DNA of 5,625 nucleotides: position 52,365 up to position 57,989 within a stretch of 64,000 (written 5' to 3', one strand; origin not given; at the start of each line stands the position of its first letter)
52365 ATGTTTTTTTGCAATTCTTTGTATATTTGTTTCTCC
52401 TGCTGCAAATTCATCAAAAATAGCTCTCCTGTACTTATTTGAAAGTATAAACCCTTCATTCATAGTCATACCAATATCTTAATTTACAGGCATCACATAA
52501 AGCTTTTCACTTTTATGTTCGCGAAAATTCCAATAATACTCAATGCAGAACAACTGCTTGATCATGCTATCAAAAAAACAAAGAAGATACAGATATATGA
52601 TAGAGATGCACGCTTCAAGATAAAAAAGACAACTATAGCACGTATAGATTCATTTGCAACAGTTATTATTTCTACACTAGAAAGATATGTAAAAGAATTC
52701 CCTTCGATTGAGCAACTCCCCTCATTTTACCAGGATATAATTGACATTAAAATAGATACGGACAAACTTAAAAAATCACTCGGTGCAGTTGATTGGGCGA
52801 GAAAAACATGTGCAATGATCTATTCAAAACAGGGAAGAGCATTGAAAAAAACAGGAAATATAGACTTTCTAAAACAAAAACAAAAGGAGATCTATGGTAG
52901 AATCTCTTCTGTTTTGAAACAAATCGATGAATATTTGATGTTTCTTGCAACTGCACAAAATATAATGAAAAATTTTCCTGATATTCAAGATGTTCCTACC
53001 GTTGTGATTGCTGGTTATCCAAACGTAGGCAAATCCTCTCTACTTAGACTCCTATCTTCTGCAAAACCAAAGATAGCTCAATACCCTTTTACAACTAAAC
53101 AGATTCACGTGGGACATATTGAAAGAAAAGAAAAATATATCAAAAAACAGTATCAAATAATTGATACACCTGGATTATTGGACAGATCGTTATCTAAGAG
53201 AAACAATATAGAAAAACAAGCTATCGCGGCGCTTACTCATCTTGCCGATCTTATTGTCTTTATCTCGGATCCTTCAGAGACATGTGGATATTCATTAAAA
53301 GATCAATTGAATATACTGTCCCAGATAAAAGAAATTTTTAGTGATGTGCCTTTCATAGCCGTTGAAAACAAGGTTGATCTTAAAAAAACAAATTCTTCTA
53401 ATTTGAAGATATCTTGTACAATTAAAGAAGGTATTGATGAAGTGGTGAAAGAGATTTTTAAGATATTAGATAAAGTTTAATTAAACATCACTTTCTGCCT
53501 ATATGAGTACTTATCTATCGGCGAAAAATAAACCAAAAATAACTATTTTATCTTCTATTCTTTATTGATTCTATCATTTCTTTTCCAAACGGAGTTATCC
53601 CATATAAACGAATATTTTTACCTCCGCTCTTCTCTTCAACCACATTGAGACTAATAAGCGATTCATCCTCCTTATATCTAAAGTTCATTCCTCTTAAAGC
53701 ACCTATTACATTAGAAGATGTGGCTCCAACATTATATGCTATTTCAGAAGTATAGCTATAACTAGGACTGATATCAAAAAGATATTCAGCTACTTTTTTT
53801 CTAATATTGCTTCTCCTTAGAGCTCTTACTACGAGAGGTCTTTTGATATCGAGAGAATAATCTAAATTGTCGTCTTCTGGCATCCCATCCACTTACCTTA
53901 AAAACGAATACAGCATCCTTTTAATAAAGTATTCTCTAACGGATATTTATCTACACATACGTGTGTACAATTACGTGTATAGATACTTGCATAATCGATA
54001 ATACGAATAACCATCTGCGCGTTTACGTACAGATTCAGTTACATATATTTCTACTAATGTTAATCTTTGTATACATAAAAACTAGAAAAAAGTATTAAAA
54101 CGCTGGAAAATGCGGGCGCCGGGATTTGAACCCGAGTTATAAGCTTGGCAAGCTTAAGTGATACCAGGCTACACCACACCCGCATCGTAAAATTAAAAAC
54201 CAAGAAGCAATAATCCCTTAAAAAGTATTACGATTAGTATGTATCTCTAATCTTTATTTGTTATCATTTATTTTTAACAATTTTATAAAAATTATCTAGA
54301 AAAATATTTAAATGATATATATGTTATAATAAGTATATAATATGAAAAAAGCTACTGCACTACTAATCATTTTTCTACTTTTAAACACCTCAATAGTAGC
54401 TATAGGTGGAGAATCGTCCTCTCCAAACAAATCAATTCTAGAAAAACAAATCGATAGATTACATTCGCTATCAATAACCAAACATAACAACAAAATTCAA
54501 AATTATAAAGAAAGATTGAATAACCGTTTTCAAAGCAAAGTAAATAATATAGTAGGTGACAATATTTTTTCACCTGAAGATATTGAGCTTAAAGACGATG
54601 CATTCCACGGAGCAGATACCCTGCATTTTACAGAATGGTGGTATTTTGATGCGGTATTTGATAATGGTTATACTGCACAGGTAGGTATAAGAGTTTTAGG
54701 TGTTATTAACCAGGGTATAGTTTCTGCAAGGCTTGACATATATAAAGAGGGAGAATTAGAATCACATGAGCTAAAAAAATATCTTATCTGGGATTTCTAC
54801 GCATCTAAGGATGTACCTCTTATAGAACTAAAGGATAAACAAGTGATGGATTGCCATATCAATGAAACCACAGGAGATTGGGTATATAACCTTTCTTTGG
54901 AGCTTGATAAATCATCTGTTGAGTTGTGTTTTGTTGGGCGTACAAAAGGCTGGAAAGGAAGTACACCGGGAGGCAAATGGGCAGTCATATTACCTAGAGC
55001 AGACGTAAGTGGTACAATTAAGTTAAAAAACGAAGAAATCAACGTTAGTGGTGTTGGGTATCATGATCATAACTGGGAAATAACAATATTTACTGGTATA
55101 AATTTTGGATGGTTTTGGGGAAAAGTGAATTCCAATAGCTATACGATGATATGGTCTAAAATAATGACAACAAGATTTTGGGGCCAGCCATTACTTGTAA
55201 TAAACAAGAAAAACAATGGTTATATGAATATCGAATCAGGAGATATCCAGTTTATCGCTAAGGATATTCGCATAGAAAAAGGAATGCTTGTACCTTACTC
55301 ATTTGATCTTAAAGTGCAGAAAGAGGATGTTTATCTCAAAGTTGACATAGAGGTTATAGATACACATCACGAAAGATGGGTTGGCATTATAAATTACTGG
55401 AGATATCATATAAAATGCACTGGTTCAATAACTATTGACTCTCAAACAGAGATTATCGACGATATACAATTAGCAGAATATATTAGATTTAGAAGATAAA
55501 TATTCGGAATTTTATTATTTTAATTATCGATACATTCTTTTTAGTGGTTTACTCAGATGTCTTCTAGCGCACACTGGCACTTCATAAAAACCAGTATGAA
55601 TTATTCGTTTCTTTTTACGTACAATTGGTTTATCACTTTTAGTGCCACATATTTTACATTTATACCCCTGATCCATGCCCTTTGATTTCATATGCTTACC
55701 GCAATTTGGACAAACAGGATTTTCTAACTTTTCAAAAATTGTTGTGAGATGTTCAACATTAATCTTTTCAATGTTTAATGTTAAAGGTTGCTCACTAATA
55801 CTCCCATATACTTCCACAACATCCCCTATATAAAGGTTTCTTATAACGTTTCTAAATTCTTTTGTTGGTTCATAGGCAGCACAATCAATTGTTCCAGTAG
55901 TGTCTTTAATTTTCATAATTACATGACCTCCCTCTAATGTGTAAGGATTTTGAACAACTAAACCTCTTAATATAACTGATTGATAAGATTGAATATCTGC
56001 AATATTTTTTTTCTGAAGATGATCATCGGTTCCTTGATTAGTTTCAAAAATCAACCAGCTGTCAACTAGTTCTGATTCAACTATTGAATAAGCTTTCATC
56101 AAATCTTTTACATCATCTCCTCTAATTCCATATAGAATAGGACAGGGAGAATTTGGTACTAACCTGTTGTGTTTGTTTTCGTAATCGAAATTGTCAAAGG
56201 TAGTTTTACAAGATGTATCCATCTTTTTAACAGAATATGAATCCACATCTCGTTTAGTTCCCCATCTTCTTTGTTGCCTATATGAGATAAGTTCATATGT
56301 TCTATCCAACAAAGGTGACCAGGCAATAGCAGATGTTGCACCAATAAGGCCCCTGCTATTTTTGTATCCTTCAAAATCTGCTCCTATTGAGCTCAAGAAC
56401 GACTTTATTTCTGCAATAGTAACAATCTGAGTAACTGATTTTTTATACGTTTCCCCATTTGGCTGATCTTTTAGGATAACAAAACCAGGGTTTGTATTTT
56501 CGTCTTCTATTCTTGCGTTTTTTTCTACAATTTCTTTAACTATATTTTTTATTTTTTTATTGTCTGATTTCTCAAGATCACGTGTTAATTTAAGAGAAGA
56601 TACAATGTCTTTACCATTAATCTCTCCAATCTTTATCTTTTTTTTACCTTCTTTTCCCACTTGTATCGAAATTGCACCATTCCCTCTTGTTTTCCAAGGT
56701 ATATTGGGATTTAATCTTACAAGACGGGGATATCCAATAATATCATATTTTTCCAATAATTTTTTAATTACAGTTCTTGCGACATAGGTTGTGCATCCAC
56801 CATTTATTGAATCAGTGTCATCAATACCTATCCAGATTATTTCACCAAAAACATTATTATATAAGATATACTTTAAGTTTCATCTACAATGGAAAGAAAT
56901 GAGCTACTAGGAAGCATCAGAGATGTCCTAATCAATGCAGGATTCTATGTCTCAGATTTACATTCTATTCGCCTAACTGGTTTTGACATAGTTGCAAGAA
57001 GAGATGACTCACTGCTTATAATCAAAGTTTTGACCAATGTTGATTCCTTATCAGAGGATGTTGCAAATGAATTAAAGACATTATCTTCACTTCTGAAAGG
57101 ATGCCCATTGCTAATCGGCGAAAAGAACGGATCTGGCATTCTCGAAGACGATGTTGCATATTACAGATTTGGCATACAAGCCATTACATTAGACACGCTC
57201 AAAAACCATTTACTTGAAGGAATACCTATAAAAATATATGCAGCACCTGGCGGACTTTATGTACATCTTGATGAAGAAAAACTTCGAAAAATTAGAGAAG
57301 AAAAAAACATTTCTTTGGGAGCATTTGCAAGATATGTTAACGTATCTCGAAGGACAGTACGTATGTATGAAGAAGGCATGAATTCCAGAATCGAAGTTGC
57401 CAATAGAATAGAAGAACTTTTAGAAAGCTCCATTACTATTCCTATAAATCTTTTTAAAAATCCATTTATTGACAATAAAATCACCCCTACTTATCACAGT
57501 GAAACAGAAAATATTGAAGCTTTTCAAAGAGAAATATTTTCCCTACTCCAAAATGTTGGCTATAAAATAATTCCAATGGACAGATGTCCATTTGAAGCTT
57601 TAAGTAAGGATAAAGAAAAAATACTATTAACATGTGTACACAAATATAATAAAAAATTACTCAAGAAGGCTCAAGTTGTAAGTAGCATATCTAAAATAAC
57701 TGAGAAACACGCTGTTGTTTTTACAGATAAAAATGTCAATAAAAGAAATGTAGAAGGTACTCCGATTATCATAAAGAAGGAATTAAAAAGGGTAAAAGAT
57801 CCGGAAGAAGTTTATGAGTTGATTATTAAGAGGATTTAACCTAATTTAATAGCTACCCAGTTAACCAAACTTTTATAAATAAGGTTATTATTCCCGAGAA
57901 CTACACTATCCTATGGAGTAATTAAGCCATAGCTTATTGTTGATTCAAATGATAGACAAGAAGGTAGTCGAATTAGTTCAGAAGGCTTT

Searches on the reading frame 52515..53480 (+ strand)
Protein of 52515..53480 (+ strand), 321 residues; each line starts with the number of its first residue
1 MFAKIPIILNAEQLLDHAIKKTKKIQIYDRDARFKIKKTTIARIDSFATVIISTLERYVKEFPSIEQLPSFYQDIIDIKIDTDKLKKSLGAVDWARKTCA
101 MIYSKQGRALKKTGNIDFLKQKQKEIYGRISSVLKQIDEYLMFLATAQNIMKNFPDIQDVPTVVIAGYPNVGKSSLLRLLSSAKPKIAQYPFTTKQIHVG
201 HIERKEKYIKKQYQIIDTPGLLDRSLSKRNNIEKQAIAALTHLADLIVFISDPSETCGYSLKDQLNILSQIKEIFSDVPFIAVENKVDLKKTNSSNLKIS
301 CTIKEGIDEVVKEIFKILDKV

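Call 16: search_protein_families(library=pfam, proteins=[window:52515-53480:+])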
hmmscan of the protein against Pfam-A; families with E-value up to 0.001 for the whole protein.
window:52515-53480:+ (321 aa): 6 families
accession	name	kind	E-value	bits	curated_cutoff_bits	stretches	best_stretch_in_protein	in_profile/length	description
PF17835.6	NOG1_N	-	5.8e-27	95.2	22.9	1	2-157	1-159/160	NOG1 N-terminal helical domain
PF06858.20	NOG1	-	1.2e-24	86.2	27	1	231-288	1-58/58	Nucleolar GTP-binding protein 1 (NOG1)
PF01926.29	MMR_HSR1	-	5.3e-22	78.5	21.9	1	162-286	1-113/113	50S ribosome-binding GTPase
PF02421.24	FeoB_N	-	1.1e-12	48.2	27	1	162-298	2-126/156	Ferrous iron transport protein B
PF09439.16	SRPRB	-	0.00014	21.7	25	1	160-312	3-143/178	Signal recognition particle receptor beta subunit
PF03193.22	RsgA_GTPase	-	0.00021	21.6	30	1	119-221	66-168/174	RsgA GTPase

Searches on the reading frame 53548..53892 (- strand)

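Call 16: search_protein_families(library=pfam, proteins=[window:53548-53892:-])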
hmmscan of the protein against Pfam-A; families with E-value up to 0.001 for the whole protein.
window:53548-53892:- (114 aa): 1 family
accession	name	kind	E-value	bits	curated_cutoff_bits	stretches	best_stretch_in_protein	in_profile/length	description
PF07381.18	EarA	-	2.1e-24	85.6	22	1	21-109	1-89/90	EarA-like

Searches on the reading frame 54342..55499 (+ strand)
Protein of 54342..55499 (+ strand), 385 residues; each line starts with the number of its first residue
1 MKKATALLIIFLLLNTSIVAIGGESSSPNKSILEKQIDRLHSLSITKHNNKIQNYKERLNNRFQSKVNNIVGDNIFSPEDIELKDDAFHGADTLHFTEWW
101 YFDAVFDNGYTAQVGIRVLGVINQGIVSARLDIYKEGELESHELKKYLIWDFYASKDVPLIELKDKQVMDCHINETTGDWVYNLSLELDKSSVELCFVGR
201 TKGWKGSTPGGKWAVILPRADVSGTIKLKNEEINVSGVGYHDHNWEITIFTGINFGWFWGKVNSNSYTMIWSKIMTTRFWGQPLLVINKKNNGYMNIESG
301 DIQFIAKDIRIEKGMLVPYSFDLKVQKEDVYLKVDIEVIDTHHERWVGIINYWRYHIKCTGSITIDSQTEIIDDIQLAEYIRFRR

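Call 16: search_protein_families(library=pfam, proteins=[window:54342-55499:+])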
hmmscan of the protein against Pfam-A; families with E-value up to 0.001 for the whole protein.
window:54342-55499:+ (385 aa): 1 family
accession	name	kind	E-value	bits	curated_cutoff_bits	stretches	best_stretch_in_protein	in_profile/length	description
PF07143.17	CrtC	-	0.00039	21.6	22.5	0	166-245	90-166/168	CrtC N-terminal lipocalin domain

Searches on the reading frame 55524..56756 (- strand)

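Call 16: search_protein_families(library=pfam, proteins=[window:55524-56756:-])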
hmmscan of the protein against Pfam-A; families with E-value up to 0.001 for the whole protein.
window:55524-56756:- (410 aa): 4 families
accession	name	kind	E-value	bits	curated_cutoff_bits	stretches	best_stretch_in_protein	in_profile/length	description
PF08489.16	TiaS_FLD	-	1.1e-38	132.3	21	1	135-246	2-116/116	TiaS FLD domain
PF22641.2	TiaS_TCKD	-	7.3e-32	110.9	27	1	4-130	30-153/156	TiaS TCKD domain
PF23783.1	Zn_ribbon_TiaS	-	2.4e-14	53.2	27.3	1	346-386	1-41/41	TiaS C-terminal zinc ribbon domain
PF01336.31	tRNA_anti-codon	-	7.2e-08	32.7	27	1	261-333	1-73/75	OB-fold nucleic acid binding domain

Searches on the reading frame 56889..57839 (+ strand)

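Call 16: search_protein_families(library=pfam, proteins=[window:56889-57839:+])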
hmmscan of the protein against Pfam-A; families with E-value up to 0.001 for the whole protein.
window:56889-57839:+ (316 aa): 1 family
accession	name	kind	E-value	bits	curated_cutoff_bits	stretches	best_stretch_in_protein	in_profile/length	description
PF01381.28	HTH_3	-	1.1e-08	35.4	23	1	132-182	1-52/55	Helix-turn-helix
